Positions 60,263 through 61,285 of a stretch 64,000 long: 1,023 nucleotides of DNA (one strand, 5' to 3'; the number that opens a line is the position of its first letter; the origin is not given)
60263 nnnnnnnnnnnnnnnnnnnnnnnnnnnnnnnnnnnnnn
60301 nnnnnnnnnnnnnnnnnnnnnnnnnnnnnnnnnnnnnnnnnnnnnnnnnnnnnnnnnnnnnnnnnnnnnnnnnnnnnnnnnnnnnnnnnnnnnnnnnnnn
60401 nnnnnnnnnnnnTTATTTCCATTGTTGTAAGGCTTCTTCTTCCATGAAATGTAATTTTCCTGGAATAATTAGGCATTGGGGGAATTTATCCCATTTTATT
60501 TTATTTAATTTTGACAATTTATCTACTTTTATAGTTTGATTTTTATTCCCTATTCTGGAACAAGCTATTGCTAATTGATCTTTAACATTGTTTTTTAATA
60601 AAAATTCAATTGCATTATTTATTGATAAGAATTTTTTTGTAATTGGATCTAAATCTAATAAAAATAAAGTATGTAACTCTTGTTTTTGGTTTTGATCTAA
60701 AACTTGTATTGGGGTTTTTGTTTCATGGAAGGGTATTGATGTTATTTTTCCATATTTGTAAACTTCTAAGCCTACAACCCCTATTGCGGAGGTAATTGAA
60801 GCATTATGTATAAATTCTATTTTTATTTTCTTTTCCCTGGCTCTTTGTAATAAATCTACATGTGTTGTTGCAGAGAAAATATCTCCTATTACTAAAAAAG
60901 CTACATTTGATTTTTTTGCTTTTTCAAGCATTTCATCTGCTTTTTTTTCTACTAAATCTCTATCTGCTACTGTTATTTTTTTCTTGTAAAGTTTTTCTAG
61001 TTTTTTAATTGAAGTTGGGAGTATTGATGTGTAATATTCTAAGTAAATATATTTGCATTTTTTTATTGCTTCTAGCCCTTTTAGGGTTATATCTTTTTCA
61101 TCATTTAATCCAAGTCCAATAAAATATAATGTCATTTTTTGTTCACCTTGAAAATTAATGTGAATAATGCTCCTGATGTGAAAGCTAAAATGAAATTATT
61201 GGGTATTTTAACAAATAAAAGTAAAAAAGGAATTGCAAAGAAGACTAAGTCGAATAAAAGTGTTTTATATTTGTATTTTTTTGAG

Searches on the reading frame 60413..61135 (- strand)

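Call 35: search_protein_families(library=pfam, proteins=[window:60413-61135:-], max_evalue=0.001)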
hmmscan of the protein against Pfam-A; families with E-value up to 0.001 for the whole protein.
window:60413-61135:- (240 aa): 1 family
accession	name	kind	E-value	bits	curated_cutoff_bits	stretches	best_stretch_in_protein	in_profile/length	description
PF00590.25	TP_methylase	-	6.3e-23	82.3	27.8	1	2-210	1-211/212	Tetrapyrrole (Corrin/Porphyrin) Methylases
